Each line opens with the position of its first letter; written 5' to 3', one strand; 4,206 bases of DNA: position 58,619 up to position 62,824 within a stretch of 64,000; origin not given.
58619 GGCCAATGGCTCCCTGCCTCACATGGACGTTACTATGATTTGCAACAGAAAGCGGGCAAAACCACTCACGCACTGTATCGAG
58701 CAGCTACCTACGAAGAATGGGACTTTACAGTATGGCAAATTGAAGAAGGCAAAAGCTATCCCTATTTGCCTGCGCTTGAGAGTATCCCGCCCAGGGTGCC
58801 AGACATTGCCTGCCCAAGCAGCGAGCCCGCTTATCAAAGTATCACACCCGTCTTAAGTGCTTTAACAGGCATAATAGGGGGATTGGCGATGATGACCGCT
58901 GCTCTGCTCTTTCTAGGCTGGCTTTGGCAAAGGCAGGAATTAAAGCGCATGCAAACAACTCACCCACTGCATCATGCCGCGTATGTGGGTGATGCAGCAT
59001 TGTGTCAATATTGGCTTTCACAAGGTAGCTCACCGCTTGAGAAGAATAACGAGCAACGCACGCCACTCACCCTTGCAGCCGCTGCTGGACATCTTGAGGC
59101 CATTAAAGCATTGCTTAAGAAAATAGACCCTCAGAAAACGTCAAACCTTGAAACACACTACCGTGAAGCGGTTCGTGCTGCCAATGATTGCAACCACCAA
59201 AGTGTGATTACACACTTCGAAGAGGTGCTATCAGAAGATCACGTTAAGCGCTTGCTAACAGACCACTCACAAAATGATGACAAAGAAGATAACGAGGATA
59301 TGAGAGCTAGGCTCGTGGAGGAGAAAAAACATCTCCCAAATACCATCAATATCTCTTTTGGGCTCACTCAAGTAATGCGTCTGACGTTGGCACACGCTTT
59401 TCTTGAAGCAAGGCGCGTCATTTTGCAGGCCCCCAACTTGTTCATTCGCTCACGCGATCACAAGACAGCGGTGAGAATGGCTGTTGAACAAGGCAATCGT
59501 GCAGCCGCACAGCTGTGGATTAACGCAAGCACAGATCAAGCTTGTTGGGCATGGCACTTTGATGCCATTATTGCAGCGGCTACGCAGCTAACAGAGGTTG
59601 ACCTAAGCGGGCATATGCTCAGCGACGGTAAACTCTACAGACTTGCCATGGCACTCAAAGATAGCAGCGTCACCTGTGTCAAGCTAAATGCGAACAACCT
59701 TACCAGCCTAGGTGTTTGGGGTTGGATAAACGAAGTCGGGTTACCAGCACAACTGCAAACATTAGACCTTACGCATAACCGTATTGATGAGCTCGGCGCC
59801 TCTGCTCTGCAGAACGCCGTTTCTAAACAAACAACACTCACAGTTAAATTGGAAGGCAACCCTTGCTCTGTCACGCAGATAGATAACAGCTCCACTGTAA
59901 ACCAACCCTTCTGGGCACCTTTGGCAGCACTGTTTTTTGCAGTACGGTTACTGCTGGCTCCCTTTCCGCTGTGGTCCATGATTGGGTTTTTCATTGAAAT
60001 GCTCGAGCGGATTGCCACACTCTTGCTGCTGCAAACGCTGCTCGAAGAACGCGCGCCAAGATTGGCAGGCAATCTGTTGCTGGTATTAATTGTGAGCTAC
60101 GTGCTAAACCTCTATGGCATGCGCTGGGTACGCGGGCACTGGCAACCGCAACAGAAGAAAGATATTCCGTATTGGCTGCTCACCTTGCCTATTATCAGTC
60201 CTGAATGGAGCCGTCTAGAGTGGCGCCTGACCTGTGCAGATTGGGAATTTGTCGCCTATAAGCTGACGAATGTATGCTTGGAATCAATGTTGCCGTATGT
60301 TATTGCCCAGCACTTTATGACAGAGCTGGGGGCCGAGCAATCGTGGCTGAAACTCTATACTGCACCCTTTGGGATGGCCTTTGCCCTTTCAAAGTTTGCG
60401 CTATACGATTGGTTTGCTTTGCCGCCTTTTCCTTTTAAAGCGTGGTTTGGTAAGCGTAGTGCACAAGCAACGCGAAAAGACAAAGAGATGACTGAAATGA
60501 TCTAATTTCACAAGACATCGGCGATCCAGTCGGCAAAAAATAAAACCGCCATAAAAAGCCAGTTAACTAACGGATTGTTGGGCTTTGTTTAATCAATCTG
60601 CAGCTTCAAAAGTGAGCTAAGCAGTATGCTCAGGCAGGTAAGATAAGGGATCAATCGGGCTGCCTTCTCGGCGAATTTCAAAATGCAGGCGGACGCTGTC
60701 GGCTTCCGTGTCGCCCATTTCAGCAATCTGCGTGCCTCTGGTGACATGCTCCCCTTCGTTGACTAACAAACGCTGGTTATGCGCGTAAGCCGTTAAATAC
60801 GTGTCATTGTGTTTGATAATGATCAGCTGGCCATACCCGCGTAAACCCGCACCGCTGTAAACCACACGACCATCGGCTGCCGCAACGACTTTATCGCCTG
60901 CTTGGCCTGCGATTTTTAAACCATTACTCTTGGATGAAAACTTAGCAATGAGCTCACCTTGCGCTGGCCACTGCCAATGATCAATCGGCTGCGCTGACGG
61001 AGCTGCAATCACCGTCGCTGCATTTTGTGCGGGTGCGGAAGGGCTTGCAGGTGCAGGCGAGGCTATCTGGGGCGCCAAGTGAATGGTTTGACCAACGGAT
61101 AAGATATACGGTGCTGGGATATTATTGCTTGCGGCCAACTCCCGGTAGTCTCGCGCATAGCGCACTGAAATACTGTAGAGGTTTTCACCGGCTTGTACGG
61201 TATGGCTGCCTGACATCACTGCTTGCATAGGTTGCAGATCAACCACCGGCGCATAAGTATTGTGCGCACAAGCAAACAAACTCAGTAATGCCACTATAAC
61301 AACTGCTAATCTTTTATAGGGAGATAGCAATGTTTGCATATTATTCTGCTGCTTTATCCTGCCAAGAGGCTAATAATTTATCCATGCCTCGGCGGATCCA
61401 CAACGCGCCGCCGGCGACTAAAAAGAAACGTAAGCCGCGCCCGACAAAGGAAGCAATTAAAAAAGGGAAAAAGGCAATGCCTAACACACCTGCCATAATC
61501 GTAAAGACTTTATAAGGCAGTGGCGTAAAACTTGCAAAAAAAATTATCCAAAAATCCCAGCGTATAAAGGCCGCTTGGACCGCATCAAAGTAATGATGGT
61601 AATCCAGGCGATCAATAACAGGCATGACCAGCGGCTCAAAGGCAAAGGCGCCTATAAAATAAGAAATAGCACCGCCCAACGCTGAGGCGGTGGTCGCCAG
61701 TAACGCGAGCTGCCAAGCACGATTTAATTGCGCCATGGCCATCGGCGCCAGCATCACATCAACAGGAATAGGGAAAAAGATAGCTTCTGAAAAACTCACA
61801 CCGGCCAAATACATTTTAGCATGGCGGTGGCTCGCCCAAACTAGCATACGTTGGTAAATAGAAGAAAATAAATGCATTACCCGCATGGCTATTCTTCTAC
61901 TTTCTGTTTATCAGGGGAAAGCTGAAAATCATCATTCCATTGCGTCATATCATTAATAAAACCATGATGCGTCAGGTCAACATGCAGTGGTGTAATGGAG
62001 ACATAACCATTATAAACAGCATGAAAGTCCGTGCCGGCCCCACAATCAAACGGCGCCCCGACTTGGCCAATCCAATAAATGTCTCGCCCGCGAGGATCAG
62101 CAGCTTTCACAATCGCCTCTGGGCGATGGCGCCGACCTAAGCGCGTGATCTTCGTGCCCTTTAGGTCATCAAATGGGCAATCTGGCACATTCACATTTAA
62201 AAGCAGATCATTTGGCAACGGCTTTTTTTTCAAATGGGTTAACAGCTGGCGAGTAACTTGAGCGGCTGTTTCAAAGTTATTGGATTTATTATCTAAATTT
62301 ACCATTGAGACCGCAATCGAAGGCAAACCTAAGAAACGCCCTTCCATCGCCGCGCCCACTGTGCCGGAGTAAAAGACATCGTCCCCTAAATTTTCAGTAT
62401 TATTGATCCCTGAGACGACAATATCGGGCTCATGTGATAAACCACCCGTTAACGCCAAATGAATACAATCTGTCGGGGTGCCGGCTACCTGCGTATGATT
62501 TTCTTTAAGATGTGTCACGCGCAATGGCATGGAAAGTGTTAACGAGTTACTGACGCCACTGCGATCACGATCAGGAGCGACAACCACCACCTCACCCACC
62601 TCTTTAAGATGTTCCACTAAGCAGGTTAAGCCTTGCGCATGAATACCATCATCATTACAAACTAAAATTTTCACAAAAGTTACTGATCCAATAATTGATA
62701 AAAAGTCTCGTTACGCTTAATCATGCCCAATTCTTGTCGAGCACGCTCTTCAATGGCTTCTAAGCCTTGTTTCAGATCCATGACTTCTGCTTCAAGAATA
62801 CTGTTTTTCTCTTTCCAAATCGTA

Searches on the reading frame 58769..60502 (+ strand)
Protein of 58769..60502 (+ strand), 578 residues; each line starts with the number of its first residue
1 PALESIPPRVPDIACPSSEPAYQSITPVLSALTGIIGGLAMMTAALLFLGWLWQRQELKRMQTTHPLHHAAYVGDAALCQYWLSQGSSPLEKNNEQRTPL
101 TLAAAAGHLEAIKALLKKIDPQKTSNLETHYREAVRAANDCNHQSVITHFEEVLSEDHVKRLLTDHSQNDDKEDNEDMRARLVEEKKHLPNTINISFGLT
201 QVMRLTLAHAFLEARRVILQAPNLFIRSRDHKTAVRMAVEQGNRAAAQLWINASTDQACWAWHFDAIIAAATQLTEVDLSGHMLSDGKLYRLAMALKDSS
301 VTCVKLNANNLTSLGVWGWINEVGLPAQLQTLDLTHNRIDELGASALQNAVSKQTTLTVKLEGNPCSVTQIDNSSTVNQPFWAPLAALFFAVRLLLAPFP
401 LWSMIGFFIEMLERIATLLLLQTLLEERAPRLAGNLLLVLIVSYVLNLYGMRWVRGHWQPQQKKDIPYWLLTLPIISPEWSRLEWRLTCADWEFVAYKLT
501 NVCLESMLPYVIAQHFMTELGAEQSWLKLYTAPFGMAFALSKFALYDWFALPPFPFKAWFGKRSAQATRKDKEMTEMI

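Call 54: search_protein_families(library=pfam, proteins=[window:58769-60502:+], max_evalue=1)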
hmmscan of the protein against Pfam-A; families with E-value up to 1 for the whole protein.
window:58769-60502:+ (578 aa): 10 families
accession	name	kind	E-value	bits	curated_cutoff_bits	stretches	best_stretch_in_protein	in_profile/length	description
PF12796.13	Ank_2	-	2.3e-16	60.5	27.3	2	64-123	30-88/90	Ankyrin repeats (3 copies)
PF13637.12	Ank_4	-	1.9e-08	34.8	22.7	1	67-116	1-50/50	Ankyrin repeats (many copies)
PF00023.36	Ank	-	9.3e-07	29.3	21.1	1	97-123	3-30/33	Ankyrin repeat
PF13606.12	Ank_3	-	0.00019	22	22.3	1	96-117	2-23/30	Ankyrin repeat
PF13516.12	LRR_6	-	0.0065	16.9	23.4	1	329-347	5-23/24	Leucine Rich repeat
PF12799.13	LRR_4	-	0.0081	16.8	27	1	305-342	7-39/44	Leucine Rich repeats (2 copies)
PF13857.12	Ank_5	-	0.015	16.2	27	0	92-116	12-36/56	Ankyrin repeats (many copies)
PF24521.3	Ank_KRIT1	-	0.015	15.5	80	1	59-132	42-123/149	KRIT1 ankyrin-repeats domain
PF00560.39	LRR_1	-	0.047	14.2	20.6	0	328-349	1-22/23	Leucine Rich Repeat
PF13855.12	LRR_8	-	0.05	13.8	27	1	328-349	2-23/61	Leucine rich repeat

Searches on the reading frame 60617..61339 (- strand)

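Call 13: search_protein_families(library=ncbifam, proteins=[window:60617-61339:-], max_evalue=0.00001)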
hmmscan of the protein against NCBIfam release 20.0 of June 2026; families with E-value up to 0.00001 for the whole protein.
window:60617-61339:- (240 aa): 14 families
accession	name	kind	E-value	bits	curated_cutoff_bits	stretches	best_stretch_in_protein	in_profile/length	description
NF040883.1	amid_act_ActS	equivalog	2.1e-61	207.3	375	1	9-238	5-236/242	amidase activator ActS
NF008123.1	PRK10871.1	equivalog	8.1e-60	203.1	311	2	101-237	223-364/365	murein hydrolase activator NlpD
NF041208.1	celldiv_DipM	equivalog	6.3e-31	108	740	1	112-235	288-417/419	cell division endopeptidase DipM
NF050804.1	CellDivDipMCaul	equivalog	3.6e-28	98.7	900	1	94-225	478-616/634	cell division endopeptidase DipM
NF052336.1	PdgHdaseHSB100310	equivalog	2.4e-19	69.8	500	1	109-228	22-147/316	peptidoglycan hydrolase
NF008644.1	PRK11637.1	equivalog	4.6e-17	62.1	270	1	117-235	259-383/385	murein hydrolase activator EnvC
NF047755.1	LIC_10271_M23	exception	3.6e-14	53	180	1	42-231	23-205/207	LIC_10271 family cell wall hydrolase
NF008652.0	PRK11649.1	equivalog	7.8e-13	47.9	341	1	139-233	314-408/439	murein DD-endopeptidase MepM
NF053825.1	PdgNdpepShyA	equivalog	3.7e-12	45.7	700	1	137-232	295-390/425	peptidoglycan DD-endopeptidase ShyA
NF053738.1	S2SprSpoIIQBc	equivalog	6e-12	45.7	250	1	137-236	121-224/232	stage II sporulation protein SpoIIQ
NF052530.1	Heli_ShapePgp3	exception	1.7e-10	40.5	300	1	144-235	173-264/270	peptidoglycan metallopeptidase Pgp3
NF053824.1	PdgNdpepShyC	equivalog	5.4e-09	35.4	700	1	140-222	298-380/429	peptidoglycan DD-endopeptidase ShyC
NF047657.1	CellWlHdaseLepto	equivalog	9.1e-08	31.8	400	1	46-231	29-216/221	hypothetical protein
NF052529.1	PG_M23_Pgp6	exception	3.3e-07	29.3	600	1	136-231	333-428/452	peptidoglycan metallopeptidase Pgp6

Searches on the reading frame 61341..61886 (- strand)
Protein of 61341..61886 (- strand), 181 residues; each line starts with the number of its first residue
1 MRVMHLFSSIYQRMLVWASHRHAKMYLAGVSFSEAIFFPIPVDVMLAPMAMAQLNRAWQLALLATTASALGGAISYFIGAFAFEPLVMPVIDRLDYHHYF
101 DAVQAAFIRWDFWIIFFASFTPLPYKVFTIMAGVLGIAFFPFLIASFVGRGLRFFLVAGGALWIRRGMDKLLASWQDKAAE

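Call 13: search_protein_families(library=ncbifam, proteins=[window:61341-61886:-], max_evalue=0.00001)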
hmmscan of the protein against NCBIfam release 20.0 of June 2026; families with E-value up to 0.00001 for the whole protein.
window:61341-61886:- (181 aa): 0 families

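Call 82: search_protein_families(library=pfam, proteins=[window:61341-61886:-], max_evalue=0.01)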
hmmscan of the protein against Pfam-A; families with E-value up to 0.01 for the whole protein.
window:61341-61886:- (181 aa): 1 family
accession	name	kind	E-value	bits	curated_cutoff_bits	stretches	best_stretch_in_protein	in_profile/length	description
PF09335.16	VTT_dom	-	9.6e-13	49.1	33.9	1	40-158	1-118/123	VTT domain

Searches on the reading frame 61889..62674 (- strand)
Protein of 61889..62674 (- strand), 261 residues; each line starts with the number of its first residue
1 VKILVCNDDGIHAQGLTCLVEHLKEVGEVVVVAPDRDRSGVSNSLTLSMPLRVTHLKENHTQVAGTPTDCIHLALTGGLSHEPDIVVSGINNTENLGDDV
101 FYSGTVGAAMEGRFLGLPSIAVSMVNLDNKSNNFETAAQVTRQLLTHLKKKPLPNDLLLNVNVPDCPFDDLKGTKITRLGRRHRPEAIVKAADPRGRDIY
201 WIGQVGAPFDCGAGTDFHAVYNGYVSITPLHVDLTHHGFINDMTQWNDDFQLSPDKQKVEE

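Call 13: search_protein_families(library=ncbifam, proteins=[window:61889-62674:-], max_evalue=0.00001)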
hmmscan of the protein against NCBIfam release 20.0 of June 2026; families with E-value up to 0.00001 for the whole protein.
window:61889-62674:- (261 aa): 13 families
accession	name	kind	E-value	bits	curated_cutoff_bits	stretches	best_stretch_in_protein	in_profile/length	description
NF001489.0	PRK00346.1-3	equivalog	1.2e-110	368.8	295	1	1-248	1-246/250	5'/3'-nucleotidase SurE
NF001490.0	PRK00346.1-4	equivalog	1.2e-92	309.7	233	1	1-247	1-251/254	5'/3'-nucleotidase SurE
NF001488.0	PRK00346.1-1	equivalog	3.1e-88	295.4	396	1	1-249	1-246/253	5'/3'-nucleotidase SurE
NF001492.0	PRK00346.2-2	equivalog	8.6e-77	257.8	271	1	1-246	4-256/261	5'/3'-nucleotidase SurE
TIGR00087.1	surE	equivalog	2e-69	233.8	135.1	1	1-235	1-252/252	5'/3'-nucleotidase SurE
NF001494.0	PRK00346.2-4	equivalog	4.9e-69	232.7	313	1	2-247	3-257/259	5'/3'-nucleotidase SurE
NF010545.0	PRK13935.1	equivalog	3.8e-64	216.4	365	1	1-249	1-251/254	stationary phase survival protein SurE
NF010542.0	PRK13932.1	equivalog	3.9e-63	213.1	436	1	2-247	11-258/261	stationary phase survival protein SurE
NF010543.0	PRK13933.1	equivalog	1.6e-61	208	280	1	1-246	1-250/253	stationary phase survival protein SurE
NF001491.0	PRK00346.2-1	equivalog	4.6e-60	203.1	290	1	1-246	3-261/266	5'/3'-nucleotidase SurE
NF001493.0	PRK00346.2-3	equivalog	1.1e-50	172.8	230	1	1-183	5-196/269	5'/3'-nucleotidase SurE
NF010541.0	PRK13931.1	equivalog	5.6e-46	157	422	1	1-244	1-257/261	5'/3'-nucleotidase SurE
NF010544.0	PRK13934.1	equivalog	4.2e-41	140.8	325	1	1-236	1-243/266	stationary phase survival protein SurE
